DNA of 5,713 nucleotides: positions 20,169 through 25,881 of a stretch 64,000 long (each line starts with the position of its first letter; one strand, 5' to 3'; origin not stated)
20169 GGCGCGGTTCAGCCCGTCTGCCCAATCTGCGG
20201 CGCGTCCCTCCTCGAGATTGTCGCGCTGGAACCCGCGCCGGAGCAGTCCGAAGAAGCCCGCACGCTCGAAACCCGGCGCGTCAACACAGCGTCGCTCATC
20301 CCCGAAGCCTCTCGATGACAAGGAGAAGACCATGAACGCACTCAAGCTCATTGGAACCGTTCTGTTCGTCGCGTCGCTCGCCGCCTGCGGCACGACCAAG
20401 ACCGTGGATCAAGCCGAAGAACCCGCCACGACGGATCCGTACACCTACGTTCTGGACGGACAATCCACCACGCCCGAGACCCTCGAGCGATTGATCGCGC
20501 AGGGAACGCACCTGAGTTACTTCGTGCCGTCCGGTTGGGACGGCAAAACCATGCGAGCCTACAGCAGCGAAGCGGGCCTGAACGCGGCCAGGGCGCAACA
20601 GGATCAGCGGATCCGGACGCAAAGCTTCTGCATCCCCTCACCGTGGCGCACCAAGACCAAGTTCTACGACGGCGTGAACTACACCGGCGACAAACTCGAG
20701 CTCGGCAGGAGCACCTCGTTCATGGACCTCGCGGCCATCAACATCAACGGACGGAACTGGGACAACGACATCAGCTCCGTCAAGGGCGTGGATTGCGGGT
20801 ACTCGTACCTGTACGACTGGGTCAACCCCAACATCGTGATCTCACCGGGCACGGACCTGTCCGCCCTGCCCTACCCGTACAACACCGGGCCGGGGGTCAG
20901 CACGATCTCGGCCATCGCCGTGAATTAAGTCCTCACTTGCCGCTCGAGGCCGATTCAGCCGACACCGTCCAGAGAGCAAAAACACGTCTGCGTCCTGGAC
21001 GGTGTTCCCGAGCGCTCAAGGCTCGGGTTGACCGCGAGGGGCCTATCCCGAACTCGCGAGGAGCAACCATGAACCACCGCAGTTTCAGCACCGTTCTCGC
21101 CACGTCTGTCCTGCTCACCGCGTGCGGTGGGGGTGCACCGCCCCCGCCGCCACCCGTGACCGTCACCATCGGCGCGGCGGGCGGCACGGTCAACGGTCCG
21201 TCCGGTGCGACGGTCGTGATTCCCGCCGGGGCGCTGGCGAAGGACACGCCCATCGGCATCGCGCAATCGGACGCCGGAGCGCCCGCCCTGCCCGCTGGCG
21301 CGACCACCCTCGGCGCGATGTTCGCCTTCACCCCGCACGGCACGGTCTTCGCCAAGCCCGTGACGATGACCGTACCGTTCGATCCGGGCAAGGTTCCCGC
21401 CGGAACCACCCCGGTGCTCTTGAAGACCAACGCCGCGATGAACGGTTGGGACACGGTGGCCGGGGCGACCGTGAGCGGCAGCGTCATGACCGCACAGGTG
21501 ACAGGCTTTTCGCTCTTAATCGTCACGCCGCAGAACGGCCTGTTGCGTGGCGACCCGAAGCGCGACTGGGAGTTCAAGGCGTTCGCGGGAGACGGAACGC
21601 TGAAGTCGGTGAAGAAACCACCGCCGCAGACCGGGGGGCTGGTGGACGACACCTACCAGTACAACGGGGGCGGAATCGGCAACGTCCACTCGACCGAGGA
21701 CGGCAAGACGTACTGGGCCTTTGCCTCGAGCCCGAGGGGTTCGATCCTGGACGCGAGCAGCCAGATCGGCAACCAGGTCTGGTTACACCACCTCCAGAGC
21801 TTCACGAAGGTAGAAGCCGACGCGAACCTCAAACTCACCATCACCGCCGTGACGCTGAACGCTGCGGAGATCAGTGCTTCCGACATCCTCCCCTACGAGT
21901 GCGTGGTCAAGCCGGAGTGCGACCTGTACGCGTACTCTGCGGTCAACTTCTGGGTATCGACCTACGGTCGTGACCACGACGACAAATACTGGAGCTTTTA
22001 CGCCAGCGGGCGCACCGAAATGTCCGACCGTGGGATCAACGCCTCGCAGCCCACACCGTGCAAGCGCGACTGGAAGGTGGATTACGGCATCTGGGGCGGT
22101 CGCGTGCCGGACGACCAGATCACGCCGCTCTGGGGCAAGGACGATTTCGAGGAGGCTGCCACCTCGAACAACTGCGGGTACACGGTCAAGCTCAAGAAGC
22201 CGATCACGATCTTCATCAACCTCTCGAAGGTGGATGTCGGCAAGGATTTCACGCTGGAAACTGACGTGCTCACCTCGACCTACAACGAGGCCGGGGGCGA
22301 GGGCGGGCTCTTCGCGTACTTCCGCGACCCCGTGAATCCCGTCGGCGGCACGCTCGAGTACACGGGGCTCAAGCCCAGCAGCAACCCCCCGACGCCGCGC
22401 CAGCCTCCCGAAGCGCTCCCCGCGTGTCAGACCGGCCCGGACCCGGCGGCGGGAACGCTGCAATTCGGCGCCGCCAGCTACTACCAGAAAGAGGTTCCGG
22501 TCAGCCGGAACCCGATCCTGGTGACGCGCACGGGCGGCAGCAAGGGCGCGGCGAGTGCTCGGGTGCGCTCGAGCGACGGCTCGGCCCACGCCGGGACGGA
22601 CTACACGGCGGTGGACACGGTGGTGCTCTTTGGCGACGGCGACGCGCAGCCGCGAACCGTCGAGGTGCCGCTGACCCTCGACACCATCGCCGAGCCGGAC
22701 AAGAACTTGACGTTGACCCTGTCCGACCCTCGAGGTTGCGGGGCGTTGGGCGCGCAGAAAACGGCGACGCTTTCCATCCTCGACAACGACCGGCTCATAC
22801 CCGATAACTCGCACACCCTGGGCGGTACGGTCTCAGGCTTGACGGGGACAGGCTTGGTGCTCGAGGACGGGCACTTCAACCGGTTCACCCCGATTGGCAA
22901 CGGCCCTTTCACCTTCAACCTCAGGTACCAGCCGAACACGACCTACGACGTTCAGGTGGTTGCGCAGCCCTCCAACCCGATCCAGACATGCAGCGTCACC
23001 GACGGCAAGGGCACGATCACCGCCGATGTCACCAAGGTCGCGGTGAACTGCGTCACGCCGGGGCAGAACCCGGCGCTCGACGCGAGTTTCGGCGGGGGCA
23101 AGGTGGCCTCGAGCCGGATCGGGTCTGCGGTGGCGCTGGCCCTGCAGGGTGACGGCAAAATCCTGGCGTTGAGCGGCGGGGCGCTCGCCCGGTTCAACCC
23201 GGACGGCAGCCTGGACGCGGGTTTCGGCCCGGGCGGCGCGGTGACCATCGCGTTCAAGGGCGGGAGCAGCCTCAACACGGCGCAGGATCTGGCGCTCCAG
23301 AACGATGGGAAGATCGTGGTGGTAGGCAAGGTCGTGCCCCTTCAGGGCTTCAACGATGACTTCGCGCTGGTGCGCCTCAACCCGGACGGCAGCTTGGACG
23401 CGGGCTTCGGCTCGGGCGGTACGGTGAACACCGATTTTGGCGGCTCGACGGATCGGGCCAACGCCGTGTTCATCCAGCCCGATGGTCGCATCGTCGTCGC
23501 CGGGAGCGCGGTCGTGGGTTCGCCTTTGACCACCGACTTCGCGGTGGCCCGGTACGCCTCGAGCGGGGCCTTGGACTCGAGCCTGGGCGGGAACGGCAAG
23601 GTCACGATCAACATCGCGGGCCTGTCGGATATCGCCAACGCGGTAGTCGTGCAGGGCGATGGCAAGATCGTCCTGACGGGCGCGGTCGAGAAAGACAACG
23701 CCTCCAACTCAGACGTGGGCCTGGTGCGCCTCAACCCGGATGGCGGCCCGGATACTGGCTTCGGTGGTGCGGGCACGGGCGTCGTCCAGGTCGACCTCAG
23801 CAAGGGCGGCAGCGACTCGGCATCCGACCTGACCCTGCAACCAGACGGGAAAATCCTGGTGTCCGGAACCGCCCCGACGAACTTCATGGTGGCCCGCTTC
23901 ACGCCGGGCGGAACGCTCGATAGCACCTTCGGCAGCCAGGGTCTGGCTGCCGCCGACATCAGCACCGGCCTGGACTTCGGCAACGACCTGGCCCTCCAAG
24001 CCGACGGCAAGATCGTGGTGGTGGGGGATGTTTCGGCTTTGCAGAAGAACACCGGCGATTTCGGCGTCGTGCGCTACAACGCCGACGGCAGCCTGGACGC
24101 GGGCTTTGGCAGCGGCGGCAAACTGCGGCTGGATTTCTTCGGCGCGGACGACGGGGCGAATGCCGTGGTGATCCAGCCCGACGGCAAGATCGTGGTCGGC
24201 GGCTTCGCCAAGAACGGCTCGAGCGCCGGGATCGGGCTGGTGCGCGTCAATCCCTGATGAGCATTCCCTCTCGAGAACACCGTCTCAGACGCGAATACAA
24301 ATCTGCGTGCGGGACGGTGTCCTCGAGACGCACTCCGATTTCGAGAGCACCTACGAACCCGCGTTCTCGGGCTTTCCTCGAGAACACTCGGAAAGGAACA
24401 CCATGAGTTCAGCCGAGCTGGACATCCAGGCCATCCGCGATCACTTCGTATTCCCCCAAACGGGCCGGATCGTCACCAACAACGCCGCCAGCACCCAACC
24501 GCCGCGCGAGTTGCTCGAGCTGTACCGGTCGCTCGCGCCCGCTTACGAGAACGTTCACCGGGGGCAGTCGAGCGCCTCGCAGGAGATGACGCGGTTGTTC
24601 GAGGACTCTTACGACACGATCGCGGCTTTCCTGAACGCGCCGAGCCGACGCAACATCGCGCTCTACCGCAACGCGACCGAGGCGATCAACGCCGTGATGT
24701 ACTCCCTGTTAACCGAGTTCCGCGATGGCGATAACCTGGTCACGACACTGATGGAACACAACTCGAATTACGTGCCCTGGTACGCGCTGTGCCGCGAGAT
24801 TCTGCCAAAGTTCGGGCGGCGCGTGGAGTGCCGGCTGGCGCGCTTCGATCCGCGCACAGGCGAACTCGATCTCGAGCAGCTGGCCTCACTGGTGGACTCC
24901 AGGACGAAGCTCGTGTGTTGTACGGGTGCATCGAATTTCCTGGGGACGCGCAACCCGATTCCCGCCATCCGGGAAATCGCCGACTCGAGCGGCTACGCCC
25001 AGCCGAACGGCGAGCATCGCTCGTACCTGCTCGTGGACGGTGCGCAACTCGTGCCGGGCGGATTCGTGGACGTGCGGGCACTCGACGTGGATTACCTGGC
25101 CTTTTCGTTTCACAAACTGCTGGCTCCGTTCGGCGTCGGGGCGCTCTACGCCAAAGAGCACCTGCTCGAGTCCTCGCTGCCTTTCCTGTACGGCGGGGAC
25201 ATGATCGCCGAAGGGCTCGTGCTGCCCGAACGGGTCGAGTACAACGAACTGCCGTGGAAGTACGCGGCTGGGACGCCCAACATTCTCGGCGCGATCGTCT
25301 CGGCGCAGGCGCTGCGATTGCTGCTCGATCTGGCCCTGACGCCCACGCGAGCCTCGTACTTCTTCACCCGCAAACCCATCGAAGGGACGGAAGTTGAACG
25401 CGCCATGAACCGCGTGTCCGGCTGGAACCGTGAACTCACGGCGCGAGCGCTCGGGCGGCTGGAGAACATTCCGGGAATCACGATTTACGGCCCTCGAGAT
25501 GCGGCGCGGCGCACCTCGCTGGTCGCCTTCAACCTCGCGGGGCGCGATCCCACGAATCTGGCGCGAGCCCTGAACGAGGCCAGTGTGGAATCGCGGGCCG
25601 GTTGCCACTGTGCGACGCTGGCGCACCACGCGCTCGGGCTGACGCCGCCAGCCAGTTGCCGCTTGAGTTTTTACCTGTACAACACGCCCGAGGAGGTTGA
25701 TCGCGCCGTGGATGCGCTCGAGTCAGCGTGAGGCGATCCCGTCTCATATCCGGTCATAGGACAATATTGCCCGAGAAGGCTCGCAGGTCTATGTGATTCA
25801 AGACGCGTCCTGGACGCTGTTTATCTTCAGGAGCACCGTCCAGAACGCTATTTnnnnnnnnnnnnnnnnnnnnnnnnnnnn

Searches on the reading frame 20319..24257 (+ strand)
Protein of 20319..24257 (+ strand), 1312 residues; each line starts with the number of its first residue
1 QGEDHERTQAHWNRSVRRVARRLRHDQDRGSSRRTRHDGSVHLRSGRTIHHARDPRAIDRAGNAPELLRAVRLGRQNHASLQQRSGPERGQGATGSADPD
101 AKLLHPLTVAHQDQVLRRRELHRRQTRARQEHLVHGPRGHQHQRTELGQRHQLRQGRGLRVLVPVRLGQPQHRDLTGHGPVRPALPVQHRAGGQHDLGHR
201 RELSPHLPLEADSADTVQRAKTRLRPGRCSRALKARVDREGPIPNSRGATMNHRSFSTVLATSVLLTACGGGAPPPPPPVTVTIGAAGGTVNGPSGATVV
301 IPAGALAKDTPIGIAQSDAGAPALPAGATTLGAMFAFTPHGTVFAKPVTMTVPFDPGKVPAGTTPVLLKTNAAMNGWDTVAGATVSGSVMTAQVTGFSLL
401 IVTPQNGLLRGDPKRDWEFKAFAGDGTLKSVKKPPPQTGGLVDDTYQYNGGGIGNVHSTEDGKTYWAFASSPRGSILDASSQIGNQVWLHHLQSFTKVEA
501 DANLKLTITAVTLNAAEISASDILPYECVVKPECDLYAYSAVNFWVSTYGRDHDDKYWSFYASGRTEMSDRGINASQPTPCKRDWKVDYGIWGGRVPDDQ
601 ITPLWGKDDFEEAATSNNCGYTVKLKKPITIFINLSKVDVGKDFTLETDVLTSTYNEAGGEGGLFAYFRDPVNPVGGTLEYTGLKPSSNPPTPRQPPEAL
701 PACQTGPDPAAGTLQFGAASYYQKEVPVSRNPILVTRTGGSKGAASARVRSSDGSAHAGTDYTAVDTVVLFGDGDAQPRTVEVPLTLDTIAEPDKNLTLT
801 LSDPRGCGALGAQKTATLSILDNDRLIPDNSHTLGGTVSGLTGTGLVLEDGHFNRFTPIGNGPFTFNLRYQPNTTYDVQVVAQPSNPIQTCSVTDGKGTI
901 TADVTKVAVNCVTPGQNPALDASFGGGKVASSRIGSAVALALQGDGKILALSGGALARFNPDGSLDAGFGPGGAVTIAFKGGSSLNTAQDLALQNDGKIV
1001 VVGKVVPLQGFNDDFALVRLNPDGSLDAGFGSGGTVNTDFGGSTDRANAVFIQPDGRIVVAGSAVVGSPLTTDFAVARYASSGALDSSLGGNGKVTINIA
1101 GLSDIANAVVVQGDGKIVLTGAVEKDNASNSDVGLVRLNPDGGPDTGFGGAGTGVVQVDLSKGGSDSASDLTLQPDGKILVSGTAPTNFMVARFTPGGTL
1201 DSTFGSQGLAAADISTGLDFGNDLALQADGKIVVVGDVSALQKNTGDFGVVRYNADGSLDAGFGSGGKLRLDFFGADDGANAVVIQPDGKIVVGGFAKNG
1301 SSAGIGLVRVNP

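Call 20: search_protein_families(library=pfam, proteins=[window:20319-24257:+], max_evalue=0.001)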
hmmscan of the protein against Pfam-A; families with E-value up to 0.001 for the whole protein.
window:20319-24257:+ (1312 aa): 3 families
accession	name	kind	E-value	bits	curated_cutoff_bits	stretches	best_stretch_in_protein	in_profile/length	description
PF17164.10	DUF5122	-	2.4e-55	184.9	27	7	1227-1263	1-36/36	Domain of unknown function (DUF5122) beta-propeller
PF03160.20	Calx-beta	-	4.3e-13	49.8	27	1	711-824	5-119/119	Calx-beta domain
PF00791.26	ZU5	-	2.6e-06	28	21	1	281-354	2-80/97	ZU5 domain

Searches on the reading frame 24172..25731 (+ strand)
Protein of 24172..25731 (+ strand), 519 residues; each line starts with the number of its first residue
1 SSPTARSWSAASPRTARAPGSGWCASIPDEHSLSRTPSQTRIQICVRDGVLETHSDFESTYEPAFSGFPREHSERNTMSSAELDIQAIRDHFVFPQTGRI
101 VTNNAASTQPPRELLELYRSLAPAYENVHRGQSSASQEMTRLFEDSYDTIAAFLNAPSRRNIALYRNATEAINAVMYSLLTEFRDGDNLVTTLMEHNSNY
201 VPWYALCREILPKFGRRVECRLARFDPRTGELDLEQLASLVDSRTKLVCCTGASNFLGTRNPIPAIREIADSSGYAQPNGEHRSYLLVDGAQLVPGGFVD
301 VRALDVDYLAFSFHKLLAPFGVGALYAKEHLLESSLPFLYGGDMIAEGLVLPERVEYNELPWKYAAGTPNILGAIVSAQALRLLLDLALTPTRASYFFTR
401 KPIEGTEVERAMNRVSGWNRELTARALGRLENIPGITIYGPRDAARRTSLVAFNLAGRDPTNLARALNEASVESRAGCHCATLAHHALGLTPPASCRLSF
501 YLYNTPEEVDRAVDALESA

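Call 20: search_protein_families(library=pfam, proteins=[window:24172-25731:+], max_evalue=0.001)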
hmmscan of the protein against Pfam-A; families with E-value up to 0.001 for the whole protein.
window:24172-25731:+ (519 aa): 1 family
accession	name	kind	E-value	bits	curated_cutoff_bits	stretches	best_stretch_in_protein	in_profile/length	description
PF00266.25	Aminotran_5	-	7.5e-85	285.6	21.5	2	103-388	4-272/371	Aminotransferase class-V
